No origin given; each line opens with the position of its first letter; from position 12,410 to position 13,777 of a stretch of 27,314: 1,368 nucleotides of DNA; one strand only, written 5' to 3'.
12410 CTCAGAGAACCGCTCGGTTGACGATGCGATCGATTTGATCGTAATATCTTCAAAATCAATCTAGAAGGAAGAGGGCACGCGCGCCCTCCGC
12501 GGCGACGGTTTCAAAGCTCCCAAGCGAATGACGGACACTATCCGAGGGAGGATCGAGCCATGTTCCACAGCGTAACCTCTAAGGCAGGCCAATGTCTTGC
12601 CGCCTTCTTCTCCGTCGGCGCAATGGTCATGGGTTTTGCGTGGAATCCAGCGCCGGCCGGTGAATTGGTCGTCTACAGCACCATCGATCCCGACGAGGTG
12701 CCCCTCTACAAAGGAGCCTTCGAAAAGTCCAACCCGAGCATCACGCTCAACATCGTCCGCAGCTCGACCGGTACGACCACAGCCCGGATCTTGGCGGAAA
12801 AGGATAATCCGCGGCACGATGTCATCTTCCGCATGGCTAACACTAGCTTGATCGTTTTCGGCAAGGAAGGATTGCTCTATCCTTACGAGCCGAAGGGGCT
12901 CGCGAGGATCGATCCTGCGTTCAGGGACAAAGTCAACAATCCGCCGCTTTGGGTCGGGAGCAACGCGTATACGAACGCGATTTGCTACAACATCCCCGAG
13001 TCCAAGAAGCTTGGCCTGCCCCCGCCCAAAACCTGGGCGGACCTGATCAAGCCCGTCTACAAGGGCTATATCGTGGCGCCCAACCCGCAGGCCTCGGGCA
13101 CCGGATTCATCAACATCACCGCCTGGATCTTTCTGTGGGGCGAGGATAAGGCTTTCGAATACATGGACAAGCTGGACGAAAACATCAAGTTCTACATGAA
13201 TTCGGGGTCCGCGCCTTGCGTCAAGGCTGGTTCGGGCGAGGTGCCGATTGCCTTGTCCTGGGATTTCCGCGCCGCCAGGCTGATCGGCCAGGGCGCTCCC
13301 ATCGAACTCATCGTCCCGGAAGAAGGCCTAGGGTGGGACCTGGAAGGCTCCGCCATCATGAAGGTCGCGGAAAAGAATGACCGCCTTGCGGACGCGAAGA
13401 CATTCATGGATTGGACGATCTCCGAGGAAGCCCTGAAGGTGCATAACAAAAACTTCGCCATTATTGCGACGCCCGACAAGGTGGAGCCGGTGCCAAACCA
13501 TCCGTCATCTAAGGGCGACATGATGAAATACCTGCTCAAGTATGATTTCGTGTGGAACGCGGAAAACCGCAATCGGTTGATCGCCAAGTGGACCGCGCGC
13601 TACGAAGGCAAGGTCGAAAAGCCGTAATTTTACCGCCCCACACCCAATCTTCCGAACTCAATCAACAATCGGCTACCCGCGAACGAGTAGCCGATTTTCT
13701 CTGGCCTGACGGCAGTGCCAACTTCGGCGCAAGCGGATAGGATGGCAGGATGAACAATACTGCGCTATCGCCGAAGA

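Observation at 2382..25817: Non-canonical aminophosphonate catabolic island: PhnSTU + PhnY + PhnA, with a replacement front end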

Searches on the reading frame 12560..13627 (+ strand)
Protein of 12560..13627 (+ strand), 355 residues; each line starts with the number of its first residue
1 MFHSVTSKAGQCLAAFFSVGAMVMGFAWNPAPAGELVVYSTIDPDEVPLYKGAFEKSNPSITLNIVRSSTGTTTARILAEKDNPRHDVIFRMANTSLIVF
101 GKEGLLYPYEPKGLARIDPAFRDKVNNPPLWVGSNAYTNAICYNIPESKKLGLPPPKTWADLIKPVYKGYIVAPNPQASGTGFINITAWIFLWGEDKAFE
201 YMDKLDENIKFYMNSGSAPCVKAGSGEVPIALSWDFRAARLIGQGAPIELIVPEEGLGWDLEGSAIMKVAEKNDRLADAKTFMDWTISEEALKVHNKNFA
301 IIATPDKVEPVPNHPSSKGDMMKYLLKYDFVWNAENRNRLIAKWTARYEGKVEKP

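Call 4: search_protein_families(library=pfam, proteins=[window:12560-13627:+])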
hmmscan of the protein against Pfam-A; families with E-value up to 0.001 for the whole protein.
window:12560-13627:+ (355 aa): 3 families
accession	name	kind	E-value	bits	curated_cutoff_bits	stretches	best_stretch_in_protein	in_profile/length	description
PF13343.11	SBP_bac_6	-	6.5e-19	68.8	24.6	1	99-309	23-221/245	Bacterial extracellular solute-binding protein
PF13416.11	SBP_bac_8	-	2.4e-18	67.4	27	1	53-293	5-250/279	Bacterial extracellular solute-binding protein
PF13531.11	SBP_bac_11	-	1.3e-05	25.5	25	1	53-296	19-222/227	Bacterial extracellular solute-binding protein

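Call 6: search_protein_families(library=ncbifam, proteins=[window:12560-13627:+], max_evalue=0.00001)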
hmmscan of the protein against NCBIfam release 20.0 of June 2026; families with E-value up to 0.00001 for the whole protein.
window:12560-13627:+ (355 aa): 5 families
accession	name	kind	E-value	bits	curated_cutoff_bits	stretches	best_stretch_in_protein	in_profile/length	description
TIGR03261.1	phnS2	equivalog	1.2e-113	379.6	392.75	1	23-352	11-333/334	putative 2-aminoethylphosphonate ABC transporter substrate-binding protein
NF011620.1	PRK15046.1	equivalog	2.3e-19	69.4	310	1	23-232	14-215/334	2-aminoethylphosphonate ABC transporter substrate-binding protein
TIGR03227.1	PhnS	equivalog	1.3e-17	63.8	395.3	1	20-222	21-215/360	2-aminoethylphosphonate ABC transporter substrate-binding protein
TIGR01254.1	sfuA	subfamily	2.9e-09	36.6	93.4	1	45-293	18-257/306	thiamine ABC transporter substrate-binding protein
TIGR00971.1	3a0106s03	subfamily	3.4e-07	29.8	155.5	1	157-306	118-274/315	sulfate ABC transporter substrate-binding protein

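Call 12: find_related_loci(query=window:12560-13627:+, collection=genome_contigs, flank=10000)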
Query window:12560-13627:+ (355 aa) in genome_contigs; peptide patterns used: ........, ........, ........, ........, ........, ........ (x = any residue, [..] = any of these).
41 stretches matched a pattern; 14 encode a relative of the query (tblastn E <= 1e-3); 14 distinct loci.
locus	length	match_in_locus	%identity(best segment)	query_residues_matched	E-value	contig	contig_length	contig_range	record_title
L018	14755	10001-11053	50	5-353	7e-111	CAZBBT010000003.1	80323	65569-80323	MAG TPA_asm: uncultured Mesorhizobium sp. isolate SRP263527_co2_171 genome assembly, contig: NODE_188_length_80323_cov_2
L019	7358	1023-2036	45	11-353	2e-103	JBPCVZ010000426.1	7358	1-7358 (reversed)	MAG: Hyphomicrobiaceae bacterium isolate MAG_seacave_45 S1Ck127_3693679, whole genome shotgun sequence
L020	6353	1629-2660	43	4-353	2e-93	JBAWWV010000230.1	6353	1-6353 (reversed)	MAG: Alcaligenaceae bacterium isolate ELA046 MAG046_230, whole genome shotgun sequence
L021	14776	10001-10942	45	33-353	2e-92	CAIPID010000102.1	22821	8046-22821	MAG: uncultured beta proteobacterium isolate MJ-2014-D1_bin-0300 genome assembly, contig: bin-0300:102/508, whole genome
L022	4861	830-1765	47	35-353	8e-92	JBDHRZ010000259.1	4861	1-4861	MAG: Rhodoferax sp. isolate AS-MICRO-3CA.237 NODE_89689_length_4861_cov_2.654008, whole genome shotgun sequence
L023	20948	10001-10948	43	31-353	3e-91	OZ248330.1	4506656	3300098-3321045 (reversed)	Burkholderiaceae bacterium isolate RE-10 genome assembly, chromosome: RE-10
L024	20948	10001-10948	43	31-353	3e-91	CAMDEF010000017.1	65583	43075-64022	MAG: Bordetella parapertussis isolate ME-08apr19-261 genome assembly, contig: ME-08apr19-C870, whole genome shotgun sequ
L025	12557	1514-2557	41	2-353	6e-91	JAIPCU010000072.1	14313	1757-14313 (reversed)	MAG: Candidatus Methylopumilus sp. isolate Tobar2m-G31 Tobar2m-C3764, whole genome shotgun sequence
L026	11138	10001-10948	44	31-353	3e-90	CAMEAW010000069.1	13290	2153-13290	MAG: Bordetella parapertussis isolate GE-03apr19-218 genome assembly, contig: GE-03apr19-C7566, whole genome shotgun seq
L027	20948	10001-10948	43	31-353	6e-90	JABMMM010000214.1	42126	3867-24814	MAG: Alcaligenaceae bacterium isolate bin.388 k141_4429450, whole genome shotgun sequence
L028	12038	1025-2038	42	8-353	1e-89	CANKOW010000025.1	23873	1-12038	MAG: Alcaligenaceae bacterium isolate TE-Jun18-5 genome assembly, contig: TE-Jun18-C2201, whole genome shotgun sequence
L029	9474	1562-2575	42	8-353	2e-89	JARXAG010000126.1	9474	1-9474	MAG: Burkholderiaceae bacterium isolate B02.bin.46 k141_399484, whole genome shotgun sequence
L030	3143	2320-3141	45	31-308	3e-82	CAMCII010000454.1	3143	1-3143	MAG: Bordetella parapertussis isolate MiE-16apr19-156 genome assembly, contig: MiE-16apr19-C85267, whole genome shotgun 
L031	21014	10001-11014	41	8-353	2e-88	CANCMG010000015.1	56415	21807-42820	MAG: Alcaligenaceae bacterium isolate JR-MC-G-240519-161 genome assembly, contig: JR-MC-G-240519-C760, whole genome shot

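Call 34: find_homologous_proteins(query=window:12560-13627:+, max_evalue=1e-40)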
Query window:12560-13627:+ (355 aa): 1357 proteins with E <= 1e-40 among 3154 candidates; the best 120 are listed.
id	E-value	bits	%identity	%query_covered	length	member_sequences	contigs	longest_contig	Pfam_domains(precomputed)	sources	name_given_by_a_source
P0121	6.2e-243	823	100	100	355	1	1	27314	PF13531.12,PF13416.12,PF13343.12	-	-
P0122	1.3e-206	704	83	100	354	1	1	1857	PF13416.12,PF13343.12,PF01547.31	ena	-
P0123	2.7e-180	617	78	95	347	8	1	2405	PF13416.12,PF13343.12,PF01547.31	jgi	jgi:iron(III) transport system substrate-binding protein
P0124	7.9e-180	616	73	100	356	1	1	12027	PF13416.12,PF13343.12,PF01547.31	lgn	-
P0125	7.4e-177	606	72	100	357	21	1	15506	PF13416.12,PF13343.12,PF01547.31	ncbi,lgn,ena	-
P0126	5.6e-165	567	70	97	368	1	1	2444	PF13531.12,PF13416.12,PF13343.12,PF01547.31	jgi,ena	jgi:iron(III) transport system substrate-binding protein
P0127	7.4e-160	550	71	91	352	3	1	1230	PF13416.12,PF13343.12,PF01547.31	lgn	-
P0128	3.3e-138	479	64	90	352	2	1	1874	PF13416.12,PF13343.12,PF01547.31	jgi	jgi:iron(III) transport system substrate-binding protein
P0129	4.7e-135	468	63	90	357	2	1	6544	PF13531.12,PF13416.12,PF13343.12,PF01547.31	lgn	-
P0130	8.2e-135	467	62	91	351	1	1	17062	PF13416.12,PF13343.12,PF01547.31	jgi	jgi:iron(III) transport system substrate-binding protein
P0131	1.1e-131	457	57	98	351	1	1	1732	PF13531.12,PF13416.12,PF13343.12,PF01547.31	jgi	jgi:iron(III) transport system substrate-binding protein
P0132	4.7e-121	422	55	99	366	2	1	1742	PF13531.12,PF13416.12,PF13343.12,PF01547.31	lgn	-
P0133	1.4e-116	407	70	68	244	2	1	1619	PF13416.12,PF13343.12,PF01547.31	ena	-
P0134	4.1e-112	393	59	83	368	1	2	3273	PF13531.12,PF13416.12,PF13343.12,PF01547.31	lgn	-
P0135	1.3e-111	391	55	93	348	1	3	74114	PF13531.12,PF13416.12,PF13343.12,PF01547.31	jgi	jgi:iron(III) transport system substrate-binding protein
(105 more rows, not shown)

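Call 35: find_encoding_contigs(protein=P0124, flank=10000, max_places=1)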
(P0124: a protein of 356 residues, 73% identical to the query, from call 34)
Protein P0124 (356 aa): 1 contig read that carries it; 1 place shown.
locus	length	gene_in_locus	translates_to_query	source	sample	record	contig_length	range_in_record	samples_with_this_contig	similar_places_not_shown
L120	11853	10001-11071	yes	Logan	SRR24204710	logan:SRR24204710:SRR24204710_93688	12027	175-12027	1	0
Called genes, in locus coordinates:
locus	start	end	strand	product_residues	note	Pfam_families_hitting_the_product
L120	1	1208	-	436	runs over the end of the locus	PF00202:Aminotran_3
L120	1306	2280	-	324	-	PF02779:Transket_pyr, PF02780:Transketolase_C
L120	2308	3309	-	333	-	PF00676:E1_dh, PF02775:TPP_enzyme_C (weak)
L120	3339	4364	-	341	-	PF02779:Transket_pyr, PF02780:Transketolase_C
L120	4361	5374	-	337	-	PF00676:E1_dh, PF02775:TPP_enzyme_C (weak), PF00456:Transketolase_N (weak)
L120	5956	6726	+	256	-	PF08220:HTH_DeoR, PF08279:HTH_11 (faint), PF00455:DeoRC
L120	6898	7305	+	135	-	PF07478:Dala_Dala_lig_C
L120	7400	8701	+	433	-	PF14031:D-ser_dehydrat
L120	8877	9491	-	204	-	PF09347:DUF1989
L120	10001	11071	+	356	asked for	PF01547:SBP_bac_1, PF13416:SBP_bac_8, PF13343:SBP_bac_6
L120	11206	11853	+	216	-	?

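Call 36: find_encoding_contigs(protein=P0125, flank=10000, max_places=2)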
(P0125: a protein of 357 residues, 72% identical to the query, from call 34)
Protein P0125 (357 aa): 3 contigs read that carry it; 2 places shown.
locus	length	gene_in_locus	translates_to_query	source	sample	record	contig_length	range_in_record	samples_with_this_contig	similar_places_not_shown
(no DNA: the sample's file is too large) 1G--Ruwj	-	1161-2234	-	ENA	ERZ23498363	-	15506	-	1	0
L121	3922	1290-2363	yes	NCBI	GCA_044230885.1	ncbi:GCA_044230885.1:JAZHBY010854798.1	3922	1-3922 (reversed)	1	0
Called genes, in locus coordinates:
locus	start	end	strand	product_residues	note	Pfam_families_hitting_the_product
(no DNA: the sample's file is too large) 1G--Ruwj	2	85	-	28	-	?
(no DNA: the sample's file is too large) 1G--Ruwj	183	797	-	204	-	PF09347:DUF1989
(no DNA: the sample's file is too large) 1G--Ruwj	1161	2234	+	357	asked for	PF01547:SBP_bac_1, PF13416:SBP_bac_8, PF13343:SBP_bac_6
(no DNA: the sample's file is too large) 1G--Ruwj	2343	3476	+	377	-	PF02463:SMC_N (faint), PF00005:ABC_tran, PF13304:AAA_21 (weak), PF08402:TOBE_2 (weak)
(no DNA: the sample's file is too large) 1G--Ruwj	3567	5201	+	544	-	PF00528:BPD_transp_1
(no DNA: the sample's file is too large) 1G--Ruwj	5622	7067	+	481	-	PF00171:Aldedh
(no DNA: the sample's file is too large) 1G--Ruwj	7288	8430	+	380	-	PF01663:Phosphodiest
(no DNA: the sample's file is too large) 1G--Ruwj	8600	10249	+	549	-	PF02492:cobW, PF07683:CobW_C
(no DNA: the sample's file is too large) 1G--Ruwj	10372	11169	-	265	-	PF08220:HTH_DeoR, PF08279:HTH_11 (weak), PF00455:DeoRC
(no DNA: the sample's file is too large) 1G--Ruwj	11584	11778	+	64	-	-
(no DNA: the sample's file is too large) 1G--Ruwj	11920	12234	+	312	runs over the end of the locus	PF01063:Aminotran_4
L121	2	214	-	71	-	?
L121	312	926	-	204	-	PF09347:DUF1989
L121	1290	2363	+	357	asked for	PF01547:SBP_bac_1, PF13416:SBP_bac_8, PF13343:SBP_bac_6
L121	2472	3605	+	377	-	PF02463:SMC_N (faint), PF00005:ABC_tran, PF13304:AAA_21 (weak), PF08402:TOBE_2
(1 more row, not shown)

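Call 37: find_encoding_contigs(protein=P0130, flank=10000, max_places=1)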
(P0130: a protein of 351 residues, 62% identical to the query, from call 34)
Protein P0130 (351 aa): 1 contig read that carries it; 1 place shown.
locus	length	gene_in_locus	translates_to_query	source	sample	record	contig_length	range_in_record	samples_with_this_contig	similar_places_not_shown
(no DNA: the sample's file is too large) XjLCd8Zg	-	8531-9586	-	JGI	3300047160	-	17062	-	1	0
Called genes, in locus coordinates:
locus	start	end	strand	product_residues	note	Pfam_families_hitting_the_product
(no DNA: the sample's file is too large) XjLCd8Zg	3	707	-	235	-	?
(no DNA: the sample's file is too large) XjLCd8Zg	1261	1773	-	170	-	PF13302:Acetyltransf_3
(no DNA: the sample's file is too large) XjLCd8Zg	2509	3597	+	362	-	PF12146:Hydrolase_4, PF00561:Abhydrolase_1, PF12697:Abhydrolase_6, PF00326:Peptidase_S9 (faint)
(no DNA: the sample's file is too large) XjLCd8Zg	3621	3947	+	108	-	-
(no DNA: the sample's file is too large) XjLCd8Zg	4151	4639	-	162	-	PF13787:HXXEE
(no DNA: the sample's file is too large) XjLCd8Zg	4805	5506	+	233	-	PF14234:DUF4336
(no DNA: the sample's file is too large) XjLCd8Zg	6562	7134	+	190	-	-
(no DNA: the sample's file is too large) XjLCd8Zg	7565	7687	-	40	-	-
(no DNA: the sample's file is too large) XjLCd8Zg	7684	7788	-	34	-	-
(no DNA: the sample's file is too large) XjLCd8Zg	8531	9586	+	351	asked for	PF01547:SBP_bac_1, PF13416:SBP_bac_8, PF13343:SBP_bac_6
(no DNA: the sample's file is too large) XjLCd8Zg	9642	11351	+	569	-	PF00528:BPD_transp_1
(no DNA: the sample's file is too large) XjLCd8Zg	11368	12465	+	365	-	PF02463:SMC_N (faint), PF00005:ABC_tran, PF13304:AAA_21 (weak), PF08402:TOBE_2 (faint)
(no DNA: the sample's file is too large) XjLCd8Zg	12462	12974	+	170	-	PF00583:Acetyltransf_1, PF13673:Acetyltransf_10, PF13508:Acetyltransf_7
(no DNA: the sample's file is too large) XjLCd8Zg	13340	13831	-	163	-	PF02627:CMD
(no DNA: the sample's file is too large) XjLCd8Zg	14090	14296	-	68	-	-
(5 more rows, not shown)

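Call 48: find_encoding_contigs(protein=P0135, flank=10000, max_places=1)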
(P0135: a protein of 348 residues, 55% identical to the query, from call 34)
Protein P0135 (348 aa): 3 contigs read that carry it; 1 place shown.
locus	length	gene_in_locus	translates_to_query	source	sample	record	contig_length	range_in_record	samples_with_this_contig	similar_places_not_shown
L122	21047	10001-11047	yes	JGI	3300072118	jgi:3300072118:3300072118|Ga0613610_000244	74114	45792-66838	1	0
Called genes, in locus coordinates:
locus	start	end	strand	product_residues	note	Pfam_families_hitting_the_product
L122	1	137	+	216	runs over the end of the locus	-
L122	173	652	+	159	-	-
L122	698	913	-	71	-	-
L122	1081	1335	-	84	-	-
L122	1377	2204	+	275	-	PF01807:Zn_ribbon_DnaG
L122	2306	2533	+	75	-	-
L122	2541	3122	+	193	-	PF02661:Fic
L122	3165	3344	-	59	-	-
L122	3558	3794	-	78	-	-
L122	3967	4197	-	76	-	-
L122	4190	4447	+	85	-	-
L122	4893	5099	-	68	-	-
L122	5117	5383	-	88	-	-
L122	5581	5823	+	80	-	PF02597:ThiS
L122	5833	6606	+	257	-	PF05690:ThiG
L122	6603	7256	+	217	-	PF02581:TMP-TENI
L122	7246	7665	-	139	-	PF00903:Glyoxalase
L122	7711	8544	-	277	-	PF00892:EamA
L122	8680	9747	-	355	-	PF00389:2-Hacid_dh, PF02826:2-Hacid_dh_C, PF03446:NAD_binding_2 (weak)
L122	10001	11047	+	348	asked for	PF01547:SBP_bac_1, PF13531:SBP_bac_11, PF13416:SBP_bac_8, PF13343:SBP_bac_6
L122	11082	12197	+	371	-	PF09818:ABC_ATPase (faint), PF02463:SMC_N (faint), PF00005:ABC_tran, PF13304:AAA_21 (weak)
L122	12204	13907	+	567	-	PF00528:BPD_transp_1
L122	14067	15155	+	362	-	PF00676:E1_dh, PF02775:TPP_enzyme_C, PF00456:Transketolase_N (weak)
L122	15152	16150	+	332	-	PF02779:Transket_pyr, PF02780:Transketolase_C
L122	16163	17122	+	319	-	PF00676:E1_dh, PF02775:TPP_enzyme_C (faint)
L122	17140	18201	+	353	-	PF02779:Transket_pyr, PF02780:Transketolase_C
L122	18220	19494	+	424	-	PF00364:Biotin_lipoyl, PF02817:E3_binding, PF00198:2-oxoacid_dh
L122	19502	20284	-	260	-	PF08220:HTH_DeoR, PF08279:HTH_11 (weak), PF00455:DeoRC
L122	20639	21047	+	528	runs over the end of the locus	PF02690:Na_Pi_cotrans, PF01895:PhoU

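Call 49: search_protein_families(library=ncbifam, proteins=[L122:8680-9747:-, L122:18220-19494:+, L122:14067-15155:+, L122:16163-17122:+], max_evalue=1e-10)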
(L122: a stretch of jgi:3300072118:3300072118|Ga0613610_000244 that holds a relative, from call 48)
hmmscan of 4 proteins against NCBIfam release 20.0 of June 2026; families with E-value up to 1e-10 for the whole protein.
L122:8680-9747:- (355 aa): 21 families
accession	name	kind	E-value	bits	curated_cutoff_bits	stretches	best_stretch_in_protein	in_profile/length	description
TIGR01327.1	PGDH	equivalog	2.2e-61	208.3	454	1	46-345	35-314/525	phosphoglycerate dehydrogenase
NF009714.1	PRK13243.1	equivalog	8e-53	179.9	455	1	28-347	23-328/332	glyoxylate reductase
NF005069.0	PRK06487.1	equivalog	2.2e-51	174.8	448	1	54-333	50-312/320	2-hydroxyacid dehydrogenase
NF006263.0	PRK08410.1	equivalog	2.8e-47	161.6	389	1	54-334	44-309/311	D-2-hydroxyacid dehydrogenase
NF008759.0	PRK11790.1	equivalog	9.6e-46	156.3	404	1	49-351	52-336/410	phosphoglycerate dehydrogenase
NF005387.0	PRK06932.1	equivalog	6.4e-44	150.2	492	1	54-334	46-312/314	2-hydroxyacid dehydrogenase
NF000492.1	vanH_gen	exception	2.9e-41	141.5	540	1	41-331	32-310/312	D-lactate dehydrogenase VanH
NF005750.0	PRK07574.1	equivalog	1.2e-37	129.9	329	1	65-284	106-318/386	NAD-dependent formate dehydrogenase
NF011938.0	PRK15409.1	equivalog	8.1e-36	123.6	492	1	46-344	40-321/324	glyoxylate/hydroxypyruvate reductase GhrB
NF006374.0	PRK08605.1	subfamily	5.7e-35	120.9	356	1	80-342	76-332/332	D-lactate dehydrogenase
NF000004.1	vanH-D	exception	2.3e-33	115.7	550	1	41-282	38-263/323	D-lactate dehydrogenase VanH-D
NF009127.0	PRK12480.1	equivalog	3.2e-33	115.1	579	1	79-337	75-325/330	D-lactate dehydrogenase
NF000371.1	vanH_Agroup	exception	6.7e-33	114.2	700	1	54-334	50-318/322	VanH-A/VanH-Pt family D-lactate dehydrogenase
NF041369.1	Dhydh_Halo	equivalog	4.9e-31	108.1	400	1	50-339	39-302/305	D-2-hydroxyacid dehydrogenase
NF000128.1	vanH-Sc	exception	5.8e-31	107.8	650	1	41-331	52-330/337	D-lactate dehydrogenase VanH-Sc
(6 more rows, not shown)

L122:18220-19494:+ (424 aa): 11 families
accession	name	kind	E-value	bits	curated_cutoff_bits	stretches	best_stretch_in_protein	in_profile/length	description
TIGR01349.1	PDHac_trf_mito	equivalog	5e-143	477.4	445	1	5-423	2-436/437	pyruvate dehydrogenase complex dihydrolipoamide acetyltransferase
NF008814.0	PRK11854.1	equivalog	6.9e-78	262.6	722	1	5-418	210-631/637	pyruvate dehydrogenase complex dihydrolipoyllysine-residue acetyltransferase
NF004309.0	PRK05704.1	equivalog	9.8e-77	259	449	1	3-423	3-405/408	2-oxoglutarate dehydrogenase complex dihydrolipoyllysine-residue succinyltransferase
TIGR01347.1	sucB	equivalog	7e-76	256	378.65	1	5-423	3-401/404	dihydrolipoyllysine-residue succinyltransferase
TIGR01348.1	PDHac_trf_long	equivalog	2.7e-62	211.1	552.1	1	15-422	167-585/587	dihydrolipoyllysine-residue acetyltransferase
TIGR02927.1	SucB_Actino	equivalog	8.4e-60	203.1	423.45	1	4-418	128-570/579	2-oxoglutarate dehydrogenase, E2 component, dihydrolipoamide succinyltransferase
NF011416.0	PRK14843.1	equivalog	1.1e-49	169.2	429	1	131-423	46-346/347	dihydrolipoamide acetyltransferase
NF008815.0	PRK11857.1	equivalog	1.6e-41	142.8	378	1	133-419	3-302/308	dihydrolipoamide acetyltransferase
NF008854.0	PRK11892.1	equivalog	3.7e-35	121.5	454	1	1-122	1-122/464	pyruvate dehydrogenase complex E1 component subunit beta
NF011457.0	PRK14875.1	equivalog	3.6e-23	82.1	307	1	4-171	5-125/372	acetoin dehydrogenase dihydrolipoyllysine-residue acetyltransferase subunit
NF008907.0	PRK12270.1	equivalog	3e-14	51.8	878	1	110-417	81-362/1241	multifunctional oxoglutarate decarboxylase/oxoglutarate dehydrogenase thiamine pyrophosphate-binding subunit/dihydrolipoyllysine-residue suc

L122:14067-15155:+ (362 aa): 4 families
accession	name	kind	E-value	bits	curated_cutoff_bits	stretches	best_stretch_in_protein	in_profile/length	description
TIGR03182.1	PDH_E1_alph_y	equivalog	7.7e-106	353.6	393.85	1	42-354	2-314/315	pyruvate dehydrogenase (acetyl-transferring) E1 component subunit alpha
TIGR03181.1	PDH_E1_alph_x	equivalog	3.7e-77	259.5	411.35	1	37-357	19-330/341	pyruvate dehydrogenase (acetyl-transferring) E1 component subunit alpha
NF004559.0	PRK05899.2-5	equivalog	3.3e-16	58.7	488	1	148-279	124-253/627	transketolase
NF006914.0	PRK09404.1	equivalog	6.8e-11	41.2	764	1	157-339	319-512/919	2-oxoglutarate dehydrogenase E1 component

L122:16163-17122:+ (319 aa): 2 families
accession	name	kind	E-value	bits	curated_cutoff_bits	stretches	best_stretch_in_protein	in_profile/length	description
TIGR03182.1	PDH_E1_alph_y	equivalog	4.6e-84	282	393.85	1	6-318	2-314/315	pyruvate dehydrogenase (acetyl-transferring) E1 component subunit alpha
TIGR03181.1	PDH_E1_alph_x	equivalog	3.4e-80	269.5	411.35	1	2-318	20-327/341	pyruvate dehydrogenase (acetyl-transferring) E1 component subunit alpha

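Call 55: search_solved_structures(query=window:12560-13627:+, max_evalue=0.00001, show_alignments=1)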
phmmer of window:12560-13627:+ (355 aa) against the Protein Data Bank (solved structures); distinct sequences matched with E-value up to 0.00001: 8.
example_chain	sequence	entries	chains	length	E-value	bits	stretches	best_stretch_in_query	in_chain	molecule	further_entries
8x1a_B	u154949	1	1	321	5e-45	157.1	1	34-346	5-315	Iron(III) ABC transporter, periplasmic iron-compound-binding protein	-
4r72_A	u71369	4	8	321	4e-39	137.7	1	53-345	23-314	ABC-type Fe3+ transport system, periplasmic component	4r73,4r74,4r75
6wce_A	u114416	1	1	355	3e-35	125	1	31-346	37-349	Pyridoxal-5-phosphate binding protein A (P5PA)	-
6ivy_A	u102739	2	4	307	7.2e-08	34.9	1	59-240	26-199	Periplasmic Ferric iron-binding Protein HitA | Ferric iron-binding periplasmic protein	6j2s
6iwf_A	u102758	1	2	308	7.2e-08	34.9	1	59-240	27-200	Ferric iron-binding protein HitA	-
1sbp_A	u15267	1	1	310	1.7e-07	33.7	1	137-300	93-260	SULFATE-BINDING PROTEIN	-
6fjl_A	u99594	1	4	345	3.9e-07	32.5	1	34-290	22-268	ABC-type Fe3+ transport system, periplasmic component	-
6hhb_A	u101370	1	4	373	4.6e-07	32.3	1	34-290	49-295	ABC-type Fe3+ transport system, periplasmic component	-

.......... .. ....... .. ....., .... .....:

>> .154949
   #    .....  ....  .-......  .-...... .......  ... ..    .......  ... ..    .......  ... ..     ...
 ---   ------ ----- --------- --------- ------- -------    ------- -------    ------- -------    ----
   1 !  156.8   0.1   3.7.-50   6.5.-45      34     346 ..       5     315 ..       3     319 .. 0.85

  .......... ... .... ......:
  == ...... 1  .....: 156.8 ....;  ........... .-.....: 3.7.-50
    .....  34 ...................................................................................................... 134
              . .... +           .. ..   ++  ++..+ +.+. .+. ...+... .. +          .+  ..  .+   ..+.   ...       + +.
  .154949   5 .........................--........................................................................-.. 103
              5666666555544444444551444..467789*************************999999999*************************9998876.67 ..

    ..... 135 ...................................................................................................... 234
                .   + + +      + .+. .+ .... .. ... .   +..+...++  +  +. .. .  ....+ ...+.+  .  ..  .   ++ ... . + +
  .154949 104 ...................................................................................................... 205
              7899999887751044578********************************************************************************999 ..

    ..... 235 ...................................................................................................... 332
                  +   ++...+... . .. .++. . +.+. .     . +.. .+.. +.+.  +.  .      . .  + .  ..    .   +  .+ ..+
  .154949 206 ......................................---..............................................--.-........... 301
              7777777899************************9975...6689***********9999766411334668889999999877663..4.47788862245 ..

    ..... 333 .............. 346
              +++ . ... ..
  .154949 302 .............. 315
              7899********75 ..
